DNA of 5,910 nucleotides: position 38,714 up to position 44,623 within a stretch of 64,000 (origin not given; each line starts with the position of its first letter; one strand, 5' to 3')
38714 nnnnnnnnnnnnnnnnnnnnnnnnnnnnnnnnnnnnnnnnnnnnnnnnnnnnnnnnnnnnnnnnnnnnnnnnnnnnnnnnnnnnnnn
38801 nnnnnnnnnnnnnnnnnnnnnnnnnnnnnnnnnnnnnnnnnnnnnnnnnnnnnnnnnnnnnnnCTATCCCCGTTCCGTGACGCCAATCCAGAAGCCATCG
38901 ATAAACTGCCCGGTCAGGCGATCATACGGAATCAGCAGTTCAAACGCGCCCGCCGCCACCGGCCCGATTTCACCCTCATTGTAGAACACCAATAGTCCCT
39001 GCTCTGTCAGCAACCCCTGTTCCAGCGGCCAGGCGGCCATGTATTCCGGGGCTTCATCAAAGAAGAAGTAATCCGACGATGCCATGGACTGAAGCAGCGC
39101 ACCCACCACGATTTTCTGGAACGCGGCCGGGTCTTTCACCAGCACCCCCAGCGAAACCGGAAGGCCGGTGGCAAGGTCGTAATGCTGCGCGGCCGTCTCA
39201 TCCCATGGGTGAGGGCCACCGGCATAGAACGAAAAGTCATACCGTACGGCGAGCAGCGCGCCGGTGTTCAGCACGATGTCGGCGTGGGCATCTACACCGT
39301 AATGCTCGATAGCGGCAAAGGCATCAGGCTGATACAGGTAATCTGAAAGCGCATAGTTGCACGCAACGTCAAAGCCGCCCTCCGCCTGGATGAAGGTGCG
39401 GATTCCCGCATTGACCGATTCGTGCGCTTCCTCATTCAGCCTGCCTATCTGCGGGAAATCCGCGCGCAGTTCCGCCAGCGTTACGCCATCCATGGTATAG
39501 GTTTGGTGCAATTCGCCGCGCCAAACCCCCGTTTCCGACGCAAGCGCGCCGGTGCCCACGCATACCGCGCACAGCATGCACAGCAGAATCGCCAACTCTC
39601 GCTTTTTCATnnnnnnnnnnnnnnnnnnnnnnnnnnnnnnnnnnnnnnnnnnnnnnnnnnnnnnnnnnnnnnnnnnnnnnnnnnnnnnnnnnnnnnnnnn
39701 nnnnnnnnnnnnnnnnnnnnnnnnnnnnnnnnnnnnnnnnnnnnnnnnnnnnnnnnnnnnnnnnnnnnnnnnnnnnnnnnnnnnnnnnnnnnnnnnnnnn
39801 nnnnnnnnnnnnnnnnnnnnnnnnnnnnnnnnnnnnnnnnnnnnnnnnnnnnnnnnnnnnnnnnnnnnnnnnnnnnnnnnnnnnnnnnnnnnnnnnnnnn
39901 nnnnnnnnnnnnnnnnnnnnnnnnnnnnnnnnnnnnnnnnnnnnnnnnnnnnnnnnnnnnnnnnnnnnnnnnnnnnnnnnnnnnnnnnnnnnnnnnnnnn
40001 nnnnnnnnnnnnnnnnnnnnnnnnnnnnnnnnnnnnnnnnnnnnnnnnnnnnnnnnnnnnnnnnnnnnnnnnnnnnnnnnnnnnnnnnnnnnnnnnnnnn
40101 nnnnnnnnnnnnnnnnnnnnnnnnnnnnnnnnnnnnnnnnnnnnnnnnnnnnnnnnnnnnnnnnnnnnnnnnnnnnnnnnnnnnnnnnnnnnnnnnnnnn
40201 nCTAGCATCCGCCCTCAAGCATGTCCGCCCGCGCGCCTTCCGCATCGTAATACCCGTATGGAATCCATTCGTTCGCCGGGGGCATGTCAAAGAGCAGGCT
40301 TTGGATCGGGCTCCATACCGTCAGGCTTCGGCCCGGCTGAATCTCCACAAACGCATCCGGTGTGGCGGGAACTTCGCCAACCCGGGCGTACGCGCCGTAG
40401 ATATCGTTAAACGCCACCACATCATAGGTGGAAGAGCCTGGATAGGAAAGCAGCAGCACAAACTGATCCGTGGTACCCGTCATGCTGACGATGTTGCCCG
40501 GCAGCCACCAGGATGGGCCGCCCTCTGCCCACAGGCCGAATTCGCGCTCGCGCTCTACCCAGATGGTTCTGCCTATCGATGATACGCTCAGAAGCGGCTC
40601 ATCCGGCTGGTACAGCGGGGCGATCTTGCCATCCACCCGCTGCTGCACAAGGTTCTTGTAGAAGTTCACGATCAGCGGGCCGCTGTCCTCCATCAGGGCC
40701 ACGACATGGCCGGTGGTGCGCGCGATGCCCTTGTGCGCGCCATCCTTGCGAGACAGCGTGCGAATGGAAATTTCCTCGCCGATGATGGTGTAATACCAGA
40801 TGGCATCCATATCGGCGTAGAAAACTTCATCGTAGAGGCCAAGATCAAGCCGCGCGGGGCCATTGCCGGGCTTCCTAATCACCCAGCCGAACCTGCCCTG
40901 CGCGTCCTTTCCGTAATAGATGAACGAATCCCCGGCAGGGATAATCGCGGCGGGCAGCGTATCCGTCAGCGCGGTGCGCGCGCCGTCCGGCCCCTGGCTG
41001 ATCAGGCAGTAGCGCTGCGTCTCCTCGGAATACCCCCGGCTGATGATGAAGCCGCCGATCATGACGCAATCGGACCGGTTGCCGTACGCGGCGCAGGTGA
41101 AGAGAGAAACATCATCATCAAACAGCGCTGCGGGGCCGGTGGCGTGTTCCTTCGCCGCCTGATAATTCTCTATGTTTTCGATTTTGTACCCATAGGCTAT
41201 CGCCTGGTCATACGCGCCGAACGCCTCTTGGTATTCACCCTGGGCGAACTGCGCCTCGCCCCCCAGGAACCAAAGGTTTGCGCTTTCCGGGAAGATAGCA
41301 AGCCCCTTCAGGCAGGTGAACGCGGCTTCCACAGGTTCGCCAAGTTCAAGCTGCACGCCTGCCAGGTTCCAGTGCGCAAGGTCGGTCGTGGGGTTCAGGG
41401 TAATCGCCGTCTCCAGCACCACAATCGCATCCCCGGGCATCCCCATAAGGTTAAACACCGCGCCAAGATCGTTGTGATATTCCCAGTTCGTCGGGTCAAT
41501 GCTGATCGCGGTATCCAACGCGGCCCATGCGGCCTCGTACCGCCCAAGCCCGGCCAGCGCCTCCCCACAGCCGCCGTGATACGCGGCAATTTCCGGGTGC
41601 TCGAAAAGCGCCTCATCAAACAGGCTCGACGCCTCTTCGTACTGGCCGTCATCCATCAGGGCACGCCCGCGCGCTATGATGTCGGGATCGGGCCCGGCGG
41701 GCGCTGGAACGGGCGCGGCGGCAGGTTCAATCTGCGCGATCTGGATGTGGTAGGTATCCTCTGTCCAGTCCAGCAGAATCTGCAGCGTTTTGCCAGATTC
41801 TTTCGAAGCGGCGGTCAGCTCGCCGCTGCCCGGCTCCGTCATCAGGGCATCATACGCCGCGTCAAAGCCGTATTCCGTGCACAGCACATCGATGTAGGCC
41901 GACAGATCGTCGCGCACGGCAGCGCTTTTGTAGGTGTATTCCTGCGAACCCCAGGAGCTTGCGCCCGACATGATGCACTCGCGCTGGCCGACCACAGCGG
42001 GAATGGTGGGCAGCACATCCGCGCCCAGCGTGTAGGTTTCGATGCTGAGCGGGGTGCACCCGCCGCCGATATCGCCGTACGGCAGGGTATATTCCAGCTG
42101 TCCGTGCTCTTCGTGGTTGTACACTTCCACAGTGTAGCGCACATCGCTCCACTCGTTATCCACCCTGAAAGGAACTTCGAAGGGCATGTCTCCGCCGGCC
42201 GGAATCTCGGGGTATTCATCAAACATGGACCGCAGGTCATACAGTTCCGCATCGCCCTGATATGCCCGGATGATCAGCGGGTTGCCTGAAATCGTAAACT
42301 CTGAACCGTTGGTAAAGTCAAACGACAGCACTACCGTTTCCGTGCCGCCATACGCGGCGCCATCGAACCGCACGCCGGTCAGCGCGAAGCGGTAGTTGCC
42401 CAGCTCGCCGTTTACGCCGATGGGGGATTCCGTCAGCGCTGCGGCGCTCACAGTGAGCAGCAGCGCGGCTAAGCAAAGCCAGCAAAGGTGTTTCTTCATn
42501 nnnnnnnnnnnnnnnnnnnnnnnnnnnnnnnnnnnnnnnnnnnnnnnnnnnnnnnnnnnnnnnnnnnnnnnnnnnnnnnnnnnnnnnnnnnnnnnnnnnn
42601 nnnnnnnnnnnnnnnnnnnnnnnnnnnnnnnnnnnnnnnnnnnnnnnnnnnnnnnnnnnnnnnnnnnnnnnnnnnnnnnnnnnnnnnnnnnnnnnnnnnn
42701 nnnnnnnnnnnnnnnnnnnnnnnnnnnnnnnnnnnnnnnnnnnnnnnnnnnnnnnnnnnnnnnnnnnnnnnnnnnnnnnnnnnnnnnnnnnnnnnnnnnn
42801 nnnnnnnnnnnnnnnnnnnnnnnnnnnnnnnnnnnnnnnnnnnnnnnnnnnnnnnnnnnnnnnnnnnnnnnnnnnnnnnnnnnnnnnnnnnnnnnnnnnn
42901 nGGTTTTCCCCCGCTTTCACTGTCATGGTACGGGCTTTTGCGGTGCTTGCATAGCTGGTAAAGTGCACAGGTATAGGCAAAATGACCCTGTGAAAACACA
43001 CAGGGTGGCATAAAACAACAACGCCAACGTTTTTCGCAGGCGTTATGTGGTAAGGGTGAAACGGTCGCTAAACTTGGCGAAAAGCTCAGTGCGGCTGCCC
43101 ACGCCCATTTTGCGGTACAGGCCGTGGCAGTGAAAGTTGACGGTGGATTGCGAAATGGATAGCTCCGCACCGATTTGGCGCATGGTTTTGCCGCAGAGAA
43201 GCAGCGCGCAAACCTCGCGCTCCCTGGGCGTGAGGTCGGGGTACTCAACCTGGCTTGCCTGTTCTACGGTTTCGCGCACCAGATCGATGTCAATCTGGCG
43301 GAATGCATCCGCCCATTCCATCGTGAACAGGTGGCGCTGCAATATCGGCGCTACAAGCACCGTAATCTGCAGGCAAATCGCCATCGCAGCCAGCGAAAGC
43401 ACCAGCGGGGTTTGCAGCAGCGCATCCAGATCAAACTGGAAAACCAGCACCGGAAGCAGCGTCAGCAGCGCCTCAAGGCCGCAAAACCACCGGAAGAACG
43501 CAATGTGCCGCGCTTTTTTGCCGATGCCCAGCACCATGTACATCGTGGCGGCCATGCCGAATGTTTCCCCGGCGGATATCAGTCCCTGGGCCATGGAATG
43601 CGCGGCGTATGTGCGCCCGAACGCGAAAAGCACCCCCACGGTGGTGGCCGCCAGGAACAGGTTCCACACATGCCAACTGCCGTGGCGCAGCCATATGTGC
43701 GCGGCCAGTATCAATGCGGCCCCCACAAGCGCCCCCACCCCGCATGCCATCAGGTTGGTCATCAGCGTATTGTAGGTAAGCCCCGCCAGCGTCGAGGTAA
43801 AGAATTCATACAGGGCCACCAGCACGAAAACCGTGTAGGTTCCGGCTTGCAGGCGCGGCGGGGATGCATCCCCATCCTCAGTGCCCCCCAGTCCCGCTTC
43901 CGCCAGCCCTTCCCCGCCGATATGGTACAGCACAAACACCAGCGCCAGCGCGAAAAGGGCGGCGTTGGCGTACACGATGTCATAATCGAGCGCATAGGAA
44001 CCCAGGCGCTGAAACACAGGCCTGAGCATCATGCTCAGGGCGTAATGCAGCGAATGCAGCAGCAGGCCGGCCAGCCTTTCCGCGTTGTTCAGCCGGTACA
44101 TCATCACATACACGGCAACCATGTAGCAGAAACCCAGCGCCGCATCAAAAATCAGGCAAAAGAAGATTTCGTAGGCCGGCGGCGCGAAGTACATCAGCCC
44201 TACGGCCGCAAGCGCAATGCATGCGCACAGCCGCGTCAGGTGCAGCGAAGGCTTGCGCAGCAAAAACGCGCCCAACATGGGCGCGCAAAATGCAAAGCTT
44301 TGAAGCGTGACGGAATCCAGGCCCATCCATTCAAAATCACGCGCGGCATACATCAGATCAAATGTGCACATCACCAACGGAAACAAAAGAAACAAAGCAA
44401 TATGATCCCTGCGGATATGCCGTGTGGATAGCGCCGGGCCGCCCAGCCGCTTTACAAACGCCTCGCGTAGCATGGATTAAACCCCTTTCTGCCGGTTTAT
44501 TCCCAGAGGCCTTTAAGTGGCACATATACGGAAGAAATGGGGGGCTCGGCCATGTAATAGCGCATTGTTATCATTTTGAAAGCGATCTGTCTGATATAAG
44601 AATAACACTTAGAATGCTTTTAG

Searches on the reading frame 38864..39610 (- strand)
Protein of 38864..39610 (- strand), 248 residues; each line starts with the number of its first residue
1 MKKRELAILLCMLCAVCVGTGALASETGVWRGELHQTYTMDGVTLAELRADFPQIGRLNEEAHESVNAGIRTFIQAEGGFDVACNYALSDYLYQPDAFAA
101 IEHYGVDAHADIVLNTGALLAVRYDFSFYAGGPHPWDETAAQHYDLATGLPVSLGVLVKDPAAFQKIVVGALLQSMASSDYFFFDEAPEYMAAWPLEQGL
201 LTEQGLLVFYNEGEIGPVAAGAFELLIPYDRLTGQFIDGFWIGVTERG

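Call 6: search_protein_families(library=pfam, proteins=[window:38864-39610:-], max_evalue=0.01)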
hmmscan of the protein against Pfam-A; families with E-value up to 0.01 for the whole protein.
window:38864-39610:- (248 aa): 1 family
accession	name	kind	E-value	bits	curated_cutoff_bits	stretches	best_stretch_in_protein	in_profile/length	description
PF11738.13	DUF3298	-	3e-07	31.7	24.1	1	195-230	49-84/84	Protein of unknown function (DUF3298)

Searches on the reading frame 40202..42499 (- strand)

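Call 6: search_protein_families(library=pfam, proteins=[window:40202-42499:-], max_evalue=0.01)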
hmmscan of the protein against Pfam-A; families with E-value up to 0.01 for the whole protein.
window:40202-42499:- (765 aa): 12 families
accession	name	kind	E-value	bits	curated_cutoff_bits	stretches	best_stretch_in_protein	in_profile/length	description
PF07719.23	TPR_2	-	2.3e-17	62.1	27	0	276-302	6-32/34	Tetratricopeptide repeat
PF13432.12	TPR_16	-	7.5e-17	61.9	32.7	1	276-338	2-64/65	Tetratricopeptide repeat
PF13414.12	TPR_11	-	1e-16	60.7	26.8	2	312-353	1-42/42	TPR repeat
PF00515.34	TPR_1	-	1.5e-15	56.7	27.8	0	340-371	2-33/34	Tetratricopeptide repeat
PF14559.12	TPR_19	-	5.6e-14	52.7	25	2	281-342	1-62/68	Tetratricopeptide repeat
PF13428.12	TPR_14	-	1e-13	50.9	23.5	0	275-305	5-35/44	Tetratricopeptide repeat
PF13431.12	TPR_17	-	3.1e-10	39.9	24.4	1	328-359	2-33/34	Tetratricopeptide repeat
PF13181.12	TPR_8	-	1.5e-07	31.4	25.7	0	312-338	8-34/34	Tetratricopeptide repeat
PF13424.12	TPR_12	-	5.2e-07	30.2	30.1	0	278-334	10-74/77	Tetratricopeptide repeat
PF12895.13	ANAPC3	-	9.6e-06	26.2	27.2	0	357-431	7-80/82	Anaphase-promoting complex, cyclosome, subunit 3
PF16729.10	DUF5067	-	5.1e-05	23.6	27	1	30-123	20-123/126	Domain of unknown function (DUF5067)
PF13371.12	TPR_9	-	0.00014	22.2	35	0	318-371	8-61/73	Tetratricopeptide repeat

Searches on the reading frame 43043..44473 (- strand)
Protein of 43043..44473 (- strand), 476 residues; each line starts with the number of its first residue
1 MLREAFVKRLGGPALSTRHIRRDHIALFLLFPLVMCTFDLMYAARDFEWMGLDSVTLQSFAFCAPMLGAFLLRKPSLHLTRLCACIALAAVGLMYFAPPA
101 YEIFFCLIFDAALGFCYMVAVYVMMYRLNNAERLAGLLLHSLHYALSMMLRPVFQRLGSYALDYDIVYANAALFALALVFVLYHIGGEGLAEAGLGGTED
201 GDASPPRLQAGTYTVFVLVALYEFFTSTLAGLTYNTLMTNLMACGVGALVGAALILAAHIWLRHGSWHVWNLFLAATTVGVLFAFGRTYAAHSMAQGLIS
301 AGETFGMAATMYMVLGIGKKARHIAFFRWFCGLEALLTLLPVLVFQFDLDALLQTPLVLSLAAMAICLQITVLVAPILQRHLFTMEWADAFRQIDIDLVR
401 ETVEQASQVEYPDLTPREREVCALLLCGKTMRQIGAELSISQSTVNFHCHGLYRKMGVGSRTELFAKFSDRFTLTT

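Call 6: search_protein_families(library=pfam, proteins=[window:43043-44473:-], max_evalue=0.01)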
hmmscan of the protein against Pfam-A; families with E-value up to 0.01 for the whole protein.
window:43043-44473:- (476 aa): 2 families
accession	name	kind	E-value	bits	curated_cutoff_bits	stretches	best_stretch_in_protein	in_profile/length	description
PF00196.25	GerE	-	3.5e-15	55.8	23.5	1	414-465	3-54/57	Bacterial regulatory proteins, luxR family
PF04545.22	Sigma70_r4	-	0.0023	17.8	24.1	1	414-445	5-37/50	Sigma-70, region 4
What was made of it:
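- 43043..44473 (-): GerE/LuxR-type regulator at the edge of the secreted-protein island. It is a possible regulator of the island. Pfam GerE E 3.5e-15 (call 6).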
